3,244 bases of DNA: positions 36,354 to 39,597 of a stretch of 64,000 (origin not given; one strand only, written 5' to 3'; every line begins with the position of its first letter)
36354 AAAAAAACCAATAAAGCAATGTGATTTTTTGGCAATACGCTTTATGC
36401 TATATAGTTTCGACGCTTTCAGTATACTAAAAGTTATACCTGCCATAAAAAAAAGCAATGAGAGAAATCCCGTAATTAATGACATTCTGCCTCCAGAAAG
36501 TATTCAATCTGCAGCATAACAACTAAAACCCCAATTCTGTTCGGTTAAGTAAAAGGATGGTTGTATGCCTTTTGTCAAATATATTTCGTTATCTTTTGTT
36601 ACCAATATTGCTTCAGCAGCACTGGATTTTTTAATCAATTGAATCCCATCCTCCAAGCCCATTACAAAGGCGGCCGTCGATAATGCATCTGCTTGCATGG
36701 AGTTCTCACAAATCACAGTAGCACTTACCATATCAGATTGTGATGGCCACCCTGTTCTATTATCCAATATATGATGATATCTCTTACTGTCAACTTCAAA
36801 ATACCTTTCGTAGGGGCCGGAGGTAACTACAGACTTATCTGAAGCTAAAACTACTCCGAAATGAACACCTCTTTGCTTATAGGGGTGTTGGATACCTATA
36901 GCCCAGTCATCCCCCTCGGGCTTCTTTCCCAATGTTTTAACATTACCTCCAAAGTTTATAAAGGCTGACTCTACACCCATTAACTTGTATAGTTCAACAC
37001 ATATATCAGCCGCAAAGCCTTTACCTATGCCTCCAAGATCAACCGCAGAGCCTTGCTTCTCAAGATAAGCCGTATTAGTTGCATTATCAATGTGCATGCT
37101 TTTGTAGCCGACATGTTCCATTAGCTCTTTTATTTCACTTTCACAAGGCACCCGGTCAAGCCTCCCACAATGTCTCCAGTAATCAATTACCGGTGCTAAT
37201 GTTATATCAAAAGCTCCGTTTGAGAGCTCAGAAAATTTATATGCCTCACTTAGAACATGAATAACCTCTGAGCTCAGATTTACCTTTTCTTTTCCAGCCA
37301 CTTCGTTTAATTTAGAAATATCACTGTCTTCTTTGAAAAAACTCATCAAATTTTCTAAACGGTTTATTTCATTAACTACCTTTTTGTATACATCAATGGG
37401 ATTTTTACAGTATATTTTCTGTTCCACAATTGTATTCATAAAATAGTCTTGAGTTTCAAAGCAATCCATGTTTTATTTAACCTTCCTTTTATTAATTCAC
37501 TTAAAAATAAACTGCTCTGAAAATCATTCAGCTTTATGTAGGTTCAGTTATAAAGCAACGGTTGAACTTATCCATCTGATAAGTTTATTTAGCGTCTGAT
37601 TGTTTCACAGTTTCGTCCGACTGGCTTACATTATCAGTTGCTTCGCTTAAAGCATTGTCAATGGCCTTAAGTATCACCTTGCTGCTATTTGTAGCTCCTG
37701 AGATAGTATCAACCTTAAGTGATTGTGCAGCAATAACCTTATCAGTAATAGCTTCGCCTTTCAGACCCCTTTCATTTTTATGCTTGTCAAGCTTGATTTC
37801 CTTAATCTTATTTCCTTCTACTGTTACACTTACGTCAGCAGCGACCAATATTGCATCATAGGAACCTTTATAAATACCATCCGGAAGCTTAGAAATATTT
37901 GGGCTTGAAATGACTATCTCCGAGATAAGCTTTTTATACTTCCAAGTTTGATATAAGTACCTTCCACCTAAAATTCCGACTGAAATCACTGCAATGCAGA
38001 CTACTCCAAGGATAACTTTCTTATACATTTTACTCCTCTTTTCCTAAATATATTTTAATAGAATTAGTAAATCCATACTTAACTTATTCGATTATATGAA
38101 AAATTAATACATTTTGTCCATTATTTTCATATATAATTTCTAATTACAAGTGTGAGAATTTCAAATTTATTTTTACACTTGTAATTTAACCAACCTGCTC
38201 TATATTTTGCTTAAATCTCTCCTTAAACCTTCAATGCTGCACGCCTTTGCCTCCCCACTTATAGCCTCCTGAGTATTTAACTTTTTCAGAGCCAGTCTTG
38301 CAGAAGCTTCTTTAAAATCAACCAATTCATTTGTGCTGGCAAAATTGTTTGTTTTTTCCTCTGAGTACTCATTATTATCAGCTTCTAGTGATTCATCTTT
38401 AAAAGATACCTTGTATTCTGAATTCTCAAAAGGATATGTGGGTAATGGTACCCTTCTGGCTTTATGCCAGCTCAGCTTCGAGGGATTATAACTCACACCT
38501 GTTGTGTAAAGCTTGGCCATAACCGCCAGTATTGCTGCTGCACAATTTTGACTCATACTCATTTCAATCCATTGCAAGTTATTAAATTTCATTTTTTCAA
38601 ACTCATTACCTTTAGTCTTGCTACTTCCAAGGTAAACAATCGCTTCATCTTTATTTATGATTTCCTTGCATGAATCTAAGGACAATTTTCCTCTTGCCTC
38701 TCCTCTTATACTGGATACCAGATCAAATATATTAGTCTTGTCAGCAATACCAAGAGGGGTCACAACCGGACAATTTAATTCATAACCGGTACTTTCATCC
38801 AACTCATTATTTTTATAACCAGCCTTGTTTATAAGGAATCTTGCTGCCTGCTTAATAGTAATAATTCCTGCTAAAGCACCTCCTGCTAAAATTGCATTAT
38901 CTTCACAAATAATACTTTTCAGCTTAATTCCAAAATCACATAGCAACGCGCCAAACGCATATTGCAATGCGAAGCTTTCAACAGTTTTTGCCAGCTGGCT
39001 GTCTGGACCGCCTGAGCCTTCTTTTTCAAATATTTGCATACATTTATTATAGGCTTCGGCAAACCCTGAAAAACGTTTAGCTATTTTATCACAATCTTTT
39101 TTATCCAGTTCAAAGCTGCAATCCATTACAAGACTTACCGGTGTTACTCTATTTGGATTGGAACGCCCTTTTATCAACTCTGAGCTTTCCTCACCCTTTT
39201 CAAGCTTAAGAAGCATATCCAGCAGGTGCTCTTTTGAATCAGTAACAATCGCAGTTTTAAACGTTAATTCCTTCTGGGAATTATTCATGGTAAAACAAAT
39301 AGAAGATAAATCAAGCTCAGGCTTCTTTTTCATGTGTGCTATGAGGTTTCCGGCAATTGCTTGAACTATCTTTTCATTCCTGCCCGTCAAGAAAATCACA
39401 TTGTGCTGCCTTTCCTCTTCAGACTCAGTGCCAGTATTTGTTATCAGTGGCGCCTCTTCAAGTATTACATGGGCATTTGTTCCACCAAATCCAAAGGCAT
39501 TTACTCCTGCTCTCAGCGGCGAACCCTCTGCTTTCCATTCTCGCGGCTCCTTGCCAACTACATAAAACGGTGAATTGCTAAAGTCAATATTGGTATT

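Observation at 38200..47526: FAAL-primed PKS megasynthase ending in a KS plus degenerate AT-like tail (split module)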

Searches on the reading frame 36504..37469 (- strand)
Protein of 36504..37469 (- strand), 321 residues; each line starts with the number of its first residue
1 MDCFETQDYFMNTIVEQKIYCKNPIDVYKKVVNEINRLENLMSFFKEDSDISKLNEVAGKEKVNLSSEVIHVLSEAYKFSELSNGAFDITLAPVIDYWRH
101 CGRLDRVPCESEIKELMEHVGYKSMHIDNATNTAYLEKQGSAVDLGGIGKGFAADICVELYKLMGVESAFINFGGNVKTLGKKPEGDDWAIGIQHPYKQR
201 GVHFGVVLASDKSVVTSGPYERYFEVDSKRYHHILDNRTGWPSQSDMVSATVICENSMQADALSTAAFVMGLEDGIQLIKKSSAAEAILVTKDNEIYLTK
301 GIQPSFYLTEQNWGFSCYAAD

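Call 4: search_protein_families(library=pfam, proteins=[window:36504-37469:-], max_evalue=0.001)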
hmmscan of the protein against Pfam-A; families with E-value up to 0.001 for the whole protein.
window:36504-37469:- (321 aa): 1 family
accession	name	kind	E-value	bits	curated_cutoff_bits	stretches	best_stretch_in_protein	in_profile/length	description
PF02424.20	ApbE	-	6.8e-87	291.8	25.6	1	11-288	1-265/266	ApbE family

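Call 54: search_protein_families(library=ncbifam, proteins=[window:36504-37469:-], max_evalue=0.00001)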
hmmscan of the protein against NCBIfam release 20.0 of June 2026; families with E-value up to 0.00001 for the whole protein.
window:36504-37469:- (321 aa): 1 family
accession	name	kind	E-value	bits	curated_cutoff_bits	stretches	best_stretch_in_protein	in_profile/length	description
NF007774.0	PRK10461.1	equivalog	4.3e-46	157.4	498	1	22-299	56-336/351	FAD:protein FMN transferase ApbE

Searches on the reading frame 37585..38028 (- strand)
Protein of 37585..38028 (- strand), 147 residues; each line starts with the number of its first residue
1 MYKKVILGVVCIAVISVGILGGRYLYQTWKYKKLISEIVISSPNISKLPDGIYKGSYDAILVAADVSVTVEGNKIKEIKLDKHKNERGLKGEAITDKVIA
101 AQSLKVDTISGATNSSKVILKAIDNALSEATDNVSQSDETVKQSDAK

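Call 11: search_protein_families(library=pfam, proteins=[window:37585-38028:-], max_evalue=0.001)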
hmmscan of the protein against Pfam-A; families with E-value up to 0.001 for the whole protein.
window:37585-38028:- (147 aa): 1 family
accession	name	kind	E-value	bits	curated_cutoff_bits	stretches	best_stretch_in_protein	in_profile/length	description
PF04205.19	FMN_bind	-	7.4e-11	43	22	1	65-128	7-77/77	FMN-binding domain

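Call 54: search_protein_families(library=ncbifam, proteins=[window:37585-38028:-], max_evalue=0.00001)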
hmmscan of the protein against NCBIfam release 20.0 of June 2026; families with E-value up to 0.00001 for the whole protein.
window:37585-38028:- (147 aa): 0 families

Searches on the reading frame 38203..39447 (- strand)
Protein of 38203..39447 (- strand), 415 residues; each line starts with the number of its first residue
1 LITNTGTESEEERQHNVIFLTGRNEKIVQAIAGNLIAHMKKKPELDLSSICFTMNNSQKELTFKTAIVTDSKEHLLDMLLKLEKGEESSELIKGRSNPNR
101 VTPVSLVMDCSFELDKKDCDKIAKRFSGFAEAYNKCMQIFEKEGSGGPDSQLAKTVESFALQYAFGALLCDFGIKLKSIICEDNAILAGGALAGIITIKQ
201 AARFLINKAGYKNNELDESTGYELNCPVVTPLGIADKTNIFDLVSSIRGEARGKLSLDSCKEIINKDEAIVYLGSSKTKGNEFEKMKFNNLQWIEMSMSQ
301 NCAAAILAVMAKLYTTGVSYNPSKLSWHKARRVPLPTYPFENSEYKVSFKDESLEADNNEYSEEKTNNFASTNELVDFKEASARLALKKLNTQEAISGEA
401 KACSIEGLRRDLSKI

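Call 7: search_protein_families(library=pfam, proteins=[window:38203-39447:-], max_evalue=1)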
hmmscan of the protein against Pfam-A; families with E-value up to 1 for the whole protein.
seq(415 aa): 2 families
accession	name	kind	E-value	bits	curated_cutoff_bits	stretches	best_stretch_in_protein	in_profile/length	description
PF22621.2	CurL-like_PKS_C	-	2.2e-09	37.6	27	1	17-79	2-64/64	CurL-like, PKS C-terminal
PF22336.2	RhiE-like_linker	-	0.0017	18.7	27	1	23-83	5-64/67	RhiE-like, KS-MAT linker domain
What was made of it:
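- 39157..39447 (-): KS2-AT linker subdomain of the tail (aa 2694-2790). Pfam CurL-like_PKS_C, 2.2e-09 (call 7).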

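Call 45: predict_structure(alignment_id=A1)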
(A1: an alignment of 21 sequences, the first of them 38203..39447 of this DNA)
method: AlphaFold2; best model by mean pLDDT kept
length: 415 residues; sequences in the alignment: 21
mean_pLDDT: 75.5   pTM: 0.73
mean pLDDT of the five models: 75.5, 75.2, 75.0, 74.6, 74.1
residues with pLDDT >= 90: 163; 70-90: 122; 50-70: 62; < 50: 68
segments of 3 or more residues with pLDDT < 50: 1-11, 341-394
pLDDT, mean of each block of 10 residues (from residue 1): 30 82 94 94 91 89 94 96 94 91 90 87 92 94 72 88 94 92 91 91 78 54 78 87 77 61 77 76 61 70 90 93 82 73 34 32 31 33 33 51 81 77
secondary structure, 60 per line:
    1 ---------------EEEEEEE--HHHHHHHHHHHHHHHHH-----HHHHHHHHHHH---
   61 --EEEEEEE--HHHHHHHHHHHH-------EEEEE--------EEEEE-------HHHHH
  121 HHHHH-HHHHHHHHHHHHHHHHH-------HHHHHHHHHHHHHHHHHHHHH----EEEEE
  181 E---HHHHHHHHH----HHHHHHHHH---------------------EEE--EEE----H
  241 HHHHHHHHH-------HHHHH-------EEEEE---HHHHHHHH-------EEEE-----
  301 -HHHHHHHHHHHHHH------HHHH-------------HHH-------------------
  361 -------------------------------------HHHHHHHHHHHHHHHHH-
elements in order: E16-22 H25-41 H47-57 E63-69 H72-83 E91-95 E104-108 H116-125 H127-143 H151-171 E176-181 H185-193 H198-206 E228-230 E233-235 H240-249 H257-261 E269-273 H277-284 E292-295 H302-315 H322-325 H398-414
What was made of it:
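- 38203..38397 (-): C-terminal extension (aa 3044-3108), candidate docking element. Disordered in the model except for a terminal helix at tail residues 398-414 (call 45).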

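Call 47: fold_search(model_id=the predicted structure, library=pdb)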
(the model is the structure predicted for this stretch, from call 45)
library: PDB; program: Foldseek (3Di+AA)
matches with E <= 10: 645; with E <= 0.001: 185
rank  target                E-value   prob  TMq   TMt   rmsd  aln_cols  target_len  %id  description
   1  8tko_A                1.3e-14  1.00  0.65  0.31   9.1       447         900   12  KS-AT core of 6-deoxyerythronolide B synthase (DEBS) Module 3 crosslinked with its translocation ACP partner of Module (released 2024-07-31)
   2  2hg4_F                1.3e-14  1.00  0.62  0.31   8.3       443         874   14  Structure of the ketosynthase-acyltransferase didomain of module 5 from DEBS. (released 2006-07-11)
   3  4mz0_A                1.3e-14  1.00  0.64  0.31   8.4       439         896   14  Structure of a ketosynthase-acyltransferase di-domain from module CurL of the curacin A polyketide synthase (released 2014-01-29)
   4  7wvz_A                1.8e-14  1.00  0.62  0.16   9.1       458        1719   13  CalA3_modular PKS_KS-AT-DH-KR (released 2023-02-22)
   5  8ee1_A                2.5e-14  1.00  0.62  0.32   8.8       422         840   12  KS-AT didomain from module 2 of the 6-deoxyerythronolide B synthase in complex with antibody fragment AA5 (released 2023-05-31)
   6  4qbu                  2.7e-14  1.00  0.64  0.61   7.4       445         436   12  Structure of the Acyl Transferase domain of ZmaA (released 2014-11-05)
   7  8i4y_A                3.7e-14  1.00  0.61  0.16   9.8       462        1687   13  CalA3 complex structure with amidation product (released 2023-02-22)
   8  7vrs_A                9.1e-14  1.00  0.65  0.61   7.1       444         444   13  The complex of Acyltransferase and Acyl Carrier Protein Domains from module 9 of Salinomycin Polyketide Synthase (released 2022-06-08)
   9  8ee1_D                9.1e-14  1.00  0.64  0.33   9.0       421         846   12  KS-AT didomain from module 2 of the 6-deoxyerythronolide B synthase in complex with antibody fragment AA5 (released 2023-05-31)
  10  8tko_B                1.5e-13  1.00  0.60  0.29   9.4       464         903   12  KS-AT core of 6-deoxyerythronolide B synthase (DEBS) Module 3 crosslinked with its translocation ACP partner of Module (released 2024-07-31)
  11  6j0u_B                1.6e-13  1.00  0.58  0.57   7.8       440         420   13  Crystal Structure of the acyltransferase domain from the third module of the ansamitocin polyketide synthase (released 2019-12-18)
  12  7vt1_B                1.9e-13  1.00  0.63  0.60   8.5       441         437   12  Acyltransferase from the 9th Module of Salinomycin Polyketide Synthase (released 2022-06-08)
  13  7s6c_B                2.1e-13  1.00  0.64  0.31   9.1       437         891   12  CryoEM structure of modular PKS holo-Lsd14 stalled at the condensation step and bound to antibody fragment 1B2, compos (released 2021-11-03)
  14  7s6d_B                3.1e-13  1.00  0.64  0.31   9.0       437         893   12  CryoEM structure of modular PKS holo-Lsd14 bound to antibody fragment 1B2, composite structure (released 2021-11-03)
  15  8tjo_A                3.7e-13  1.00  0.58  0.19   6.3       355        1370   15  Crosslinked 6-deoxyerythronolide B synthase (DEBS) Module 1 in complex with antibody fragment 1B2: Crosslinked Intra-S (released 2024-07-24)
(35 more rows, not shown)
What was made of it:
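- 38473..39156 (-): AT0: truncated, catalytically dead acyltransferase core (aa 2791-3018). Foldseek hits KS-AT didomains at E about 1e-14 (call 47).
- On Active acyltransferase domain (for the C-terminal tail): Foldseek to DEBS, CurL and Lsd14 KS-AT didomains at E about 1e-14, TM 0.62-0.65 (call 47).
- Checked: AlphaFold model (pLDDT 75.5, call 45) matches DEBS, CurL and Lsd14 KS-AT didomains and the ZmaA AT at E about 1e-14, TM 0.62-0.65 (call 47).
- The fold is confidently AT-like (call 47).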
